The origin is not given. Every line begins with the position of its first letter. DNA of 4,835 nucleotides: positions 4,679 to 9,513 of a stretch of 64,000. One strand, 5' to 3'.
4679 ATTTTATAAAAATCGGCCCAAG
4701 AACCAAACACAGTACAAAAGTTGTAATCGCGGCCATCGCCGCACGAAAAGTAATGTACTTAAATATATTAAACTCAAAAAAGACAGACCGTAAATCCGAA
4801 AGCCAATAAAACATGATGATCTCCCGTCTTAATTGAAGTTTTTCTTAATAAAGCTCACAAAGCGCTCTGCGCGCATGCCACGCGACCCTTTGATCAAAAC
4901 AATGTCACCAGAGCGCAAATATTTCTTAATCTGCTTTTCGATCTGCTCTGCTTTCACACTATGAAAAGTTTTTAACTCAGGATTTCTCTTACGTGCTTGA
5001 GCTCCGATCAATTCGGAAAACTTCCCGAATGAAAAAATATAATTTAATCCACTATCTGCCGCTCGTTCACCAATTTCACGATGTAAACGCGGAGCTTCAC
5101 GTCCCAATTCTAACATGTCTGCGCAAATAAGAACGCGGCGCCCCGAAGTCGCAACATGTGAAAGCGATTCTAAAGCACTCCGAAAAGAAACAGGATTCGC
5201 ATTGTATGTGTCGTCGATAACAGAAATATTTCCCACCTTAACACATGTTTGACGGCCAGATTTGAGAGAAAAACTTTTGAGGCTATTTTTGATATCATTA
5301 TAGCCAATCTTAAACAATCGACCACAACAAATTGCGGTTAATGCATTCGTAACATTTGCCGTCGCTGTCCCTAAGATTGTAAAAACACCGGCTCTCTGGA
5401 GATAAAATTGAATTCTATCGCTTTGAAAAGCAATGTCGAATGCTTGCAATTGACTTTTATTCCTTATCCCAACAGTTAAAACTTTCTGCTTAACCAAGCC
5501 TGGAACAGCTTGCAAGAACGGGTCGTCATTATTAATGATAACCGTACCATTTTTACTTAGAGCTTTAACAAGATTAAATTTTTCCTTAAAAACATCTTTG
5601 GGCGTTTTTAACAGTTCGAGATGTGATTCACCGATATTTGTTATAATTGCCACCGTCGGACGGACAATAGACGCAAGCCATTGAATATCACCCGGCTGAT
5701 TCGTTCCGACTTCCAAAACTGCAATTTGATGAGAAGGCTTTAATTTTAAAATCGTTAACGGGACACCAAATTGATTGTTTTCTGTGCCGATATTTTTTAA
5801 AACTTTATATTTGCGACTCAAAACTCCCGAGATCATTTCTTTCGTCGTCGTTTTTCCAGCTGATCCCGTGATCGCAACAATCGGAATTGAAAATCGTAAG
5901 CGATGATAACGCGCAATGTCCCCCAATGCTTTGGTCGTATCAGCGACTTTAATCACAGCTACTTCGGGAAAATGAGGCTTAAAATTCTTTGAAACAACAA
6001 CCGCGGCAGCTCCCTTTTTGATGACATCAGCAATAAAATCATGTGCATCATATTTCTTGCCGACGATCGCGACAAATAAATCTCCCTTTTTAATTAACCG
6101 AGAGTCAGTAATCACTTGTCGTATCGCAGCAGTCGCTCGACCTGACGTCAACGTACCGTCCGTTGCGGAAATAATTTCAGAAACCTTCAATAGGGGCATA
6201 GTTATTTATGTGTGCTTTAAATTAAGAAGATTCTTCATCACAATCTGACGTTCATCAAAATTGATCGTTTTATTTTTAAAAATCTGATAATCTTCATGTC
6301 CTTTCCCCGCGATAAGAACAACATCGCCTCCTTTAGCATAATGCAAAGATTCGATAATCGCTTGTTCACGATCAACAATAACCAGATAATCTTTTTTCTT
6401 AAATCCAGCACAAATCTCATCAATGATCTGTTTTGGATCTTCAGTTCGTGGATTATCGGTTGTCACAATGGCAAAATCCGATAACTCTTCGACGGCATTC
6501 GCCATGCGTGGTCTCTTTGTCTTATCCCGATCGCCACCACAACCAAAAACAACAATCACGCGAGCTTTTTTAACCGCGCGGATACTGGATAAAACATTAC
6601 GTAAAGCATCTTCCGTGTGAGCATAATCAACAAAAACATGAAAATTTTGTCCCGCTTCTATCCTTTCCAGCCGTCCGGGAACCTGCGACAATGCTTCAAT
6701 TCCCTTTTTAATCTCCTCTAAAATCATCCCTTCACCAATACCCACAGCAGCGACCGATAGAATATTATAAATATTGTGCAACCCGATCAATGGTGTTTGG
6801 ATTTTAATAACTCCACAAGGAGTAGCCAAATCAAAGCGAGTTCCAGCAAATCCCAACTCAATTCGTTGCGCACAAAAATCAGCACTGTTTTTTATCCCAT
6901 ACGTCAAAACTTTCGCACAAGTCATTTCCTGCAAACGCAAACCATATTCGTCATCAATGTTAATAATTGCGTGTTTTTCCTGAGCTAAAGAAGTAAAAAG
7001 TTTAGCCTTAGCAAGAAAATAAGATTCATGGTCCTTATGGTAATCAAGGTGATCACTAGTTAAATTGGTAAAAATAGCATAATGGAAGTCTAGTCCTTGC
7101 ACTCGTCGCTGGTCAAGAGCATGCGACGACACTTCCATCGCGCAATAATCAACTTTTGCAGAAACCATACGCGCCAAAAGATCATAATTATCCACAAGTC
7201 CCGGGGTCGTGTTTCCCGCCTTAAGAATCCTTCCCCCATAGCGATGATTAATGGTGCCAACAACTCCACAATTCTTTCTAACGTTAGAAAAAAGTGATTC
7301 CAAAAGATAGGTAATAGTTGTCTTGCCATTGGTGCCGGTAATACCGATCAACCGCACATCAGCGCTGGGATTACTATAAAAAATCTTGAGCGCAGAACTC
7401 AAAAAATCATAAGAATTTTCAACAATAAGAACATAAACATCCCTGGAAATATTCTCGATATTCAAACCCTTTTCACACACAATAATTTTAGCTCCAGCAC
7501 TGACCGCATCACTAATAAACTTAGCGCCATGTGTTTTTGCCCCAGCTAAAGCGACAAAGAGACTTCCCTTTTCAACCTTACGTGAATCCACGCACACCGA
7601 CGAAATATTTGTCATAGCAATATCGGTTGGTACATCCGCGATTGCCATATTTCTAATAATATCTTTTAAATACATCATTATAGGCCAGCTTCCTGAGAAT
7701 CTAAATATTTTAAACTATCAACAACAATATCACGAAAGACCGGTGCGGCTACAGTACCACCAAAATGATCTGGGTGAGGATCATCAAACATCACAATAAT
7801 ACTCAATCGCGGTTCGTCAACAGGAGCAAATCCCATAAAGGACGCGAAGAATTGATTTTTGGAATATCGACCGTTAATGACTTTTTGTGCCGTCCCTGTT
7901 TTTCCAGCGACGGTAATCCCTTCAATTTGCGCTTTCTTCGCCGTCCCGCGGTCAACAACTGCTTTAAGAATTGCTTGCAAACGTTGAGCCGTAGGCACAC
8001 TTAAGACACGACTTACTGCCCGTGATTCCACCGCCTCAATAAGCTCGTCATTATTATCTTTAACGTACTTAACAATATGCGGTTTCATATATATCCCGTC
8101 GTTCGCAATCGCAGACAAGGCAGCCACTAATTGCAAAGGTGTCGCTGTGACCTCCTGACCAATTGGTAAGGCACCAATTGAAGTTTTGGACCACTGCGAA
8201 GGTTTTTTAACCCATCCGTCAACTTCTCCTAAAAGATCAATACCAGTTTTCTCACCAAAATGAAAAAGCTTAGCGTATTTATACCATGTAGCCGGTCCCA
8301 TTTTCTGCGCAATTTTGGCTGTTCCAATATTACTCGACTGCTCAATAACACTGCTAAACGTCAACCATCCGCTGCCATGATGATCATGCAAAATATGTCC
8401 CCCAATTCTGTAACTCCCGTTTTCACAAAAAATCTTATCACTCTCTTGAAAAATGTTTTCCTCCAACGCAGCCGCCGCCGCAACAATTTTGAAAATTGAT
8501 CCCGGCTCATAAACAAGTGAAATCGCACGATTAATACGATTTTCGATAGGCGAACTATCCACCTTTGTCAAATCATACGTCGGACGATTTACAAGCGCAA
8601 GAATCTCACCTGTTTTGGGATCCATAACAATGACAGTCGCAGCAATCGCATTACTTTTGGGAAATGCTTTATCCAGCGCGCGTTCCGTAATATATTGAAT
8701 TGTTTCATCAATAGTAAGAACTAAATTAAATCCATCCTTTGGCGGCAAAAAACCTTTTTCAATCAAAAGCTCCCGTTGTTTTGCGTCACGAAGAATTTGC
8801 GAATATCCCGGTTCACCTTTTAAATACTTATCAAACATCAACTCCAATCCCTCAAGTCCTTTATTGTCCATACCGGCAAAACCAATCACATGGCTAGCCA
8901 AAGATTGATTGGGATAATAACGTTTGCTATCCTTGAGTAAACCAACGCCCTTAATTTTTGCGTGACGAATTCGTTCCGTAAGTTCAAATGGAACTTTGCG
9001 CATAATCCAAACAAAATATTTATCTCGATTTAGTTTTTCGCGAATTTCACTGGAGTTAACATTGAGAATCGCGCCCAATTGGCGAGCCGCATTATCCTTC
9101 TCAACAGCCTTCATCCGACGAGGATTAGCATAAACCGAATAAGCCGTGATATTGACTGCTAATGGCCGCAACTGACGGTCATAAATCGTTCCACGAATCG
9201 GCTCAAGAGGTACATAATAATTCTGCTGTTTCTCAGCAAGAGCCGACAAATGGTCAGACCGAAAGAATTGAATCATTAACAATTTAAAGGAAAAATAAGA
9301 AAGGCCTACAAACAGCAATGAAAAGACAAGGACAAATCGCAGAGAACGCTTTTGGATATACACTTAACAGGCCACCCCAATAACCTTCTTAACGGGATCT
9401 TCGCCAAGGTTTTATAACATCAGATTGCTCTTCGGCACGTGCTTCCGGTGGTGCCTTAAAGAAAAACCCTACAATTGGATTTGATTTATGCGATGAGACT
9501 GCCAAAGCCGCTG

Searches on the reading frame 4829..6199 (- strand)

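Call 29: search_protein_families(library=pfam, proteins=[window:4829-6199:-], max_evalue=0.0001)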
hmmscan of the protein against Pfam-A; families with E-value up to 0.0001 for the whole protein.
window:4829-6199:- (456 aa): 3 families
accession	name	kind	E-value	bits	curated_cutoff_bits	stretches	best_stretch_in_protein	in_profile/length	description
PF08245.18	Mur_ligase_M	-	1.3e-41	143.2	24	1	110-292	1-199/200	Mur ligase middle domain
PF02875.26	Mur_ligase_C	-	1.5e-17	65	28.4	1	315-440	1-127/127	Mur ligase, glutamate ligase domain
PF01225.30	Mur_ligase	-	2.2e-08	34.8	21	1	26-99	2-94/95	Mur ligase family, catalytic domain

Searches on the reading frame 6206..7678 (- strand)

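Call 29: search_protein_families(library=pfam, proteins=[window:6206-7678:-], max_evalue=0.0001)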
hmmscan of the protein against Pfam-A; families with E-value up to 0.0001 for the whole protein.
window:6206-7678:- (490 aa): 3 families
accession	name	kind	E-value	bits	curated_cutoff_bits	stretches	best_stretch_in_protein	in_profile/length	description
PF08245.18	Mur_ligase_M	-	4.8e-56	190.3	24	1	113-312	1-199/200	Mur ligase middle domain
PF02875.26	Mur_ligase_C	-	2.4e-32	112.9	28.4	1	335-460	1-127/127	Mur ligase, glutamate ligase domain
PF01225.30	Mur_ligase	-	1.8e-10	41.5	21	1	25-82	2-59/95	Mur ligase family, catalytic domain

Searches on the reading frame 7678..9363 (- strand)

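Call 29: search_protein_families(library=pfam, proteins=[window:7678-9363:-], max_evalue=0.0001)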
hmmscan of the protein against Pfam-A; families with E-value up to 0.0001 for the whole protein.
window:7678-9363:- (561 aa): 2 families
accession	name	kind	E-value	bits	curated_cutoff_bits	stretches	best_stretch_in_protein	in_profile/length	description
PF00905.27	Transpeptidase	-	2.7e-80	270.2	22.1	1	243-547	2-298/299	Penicillin binding protein transpeptidase domain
PF03717.20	PBP_dimer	-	3e-23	83.6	24.4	1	53-198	2-175/180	Penicillin-binding Protein dimerisation domain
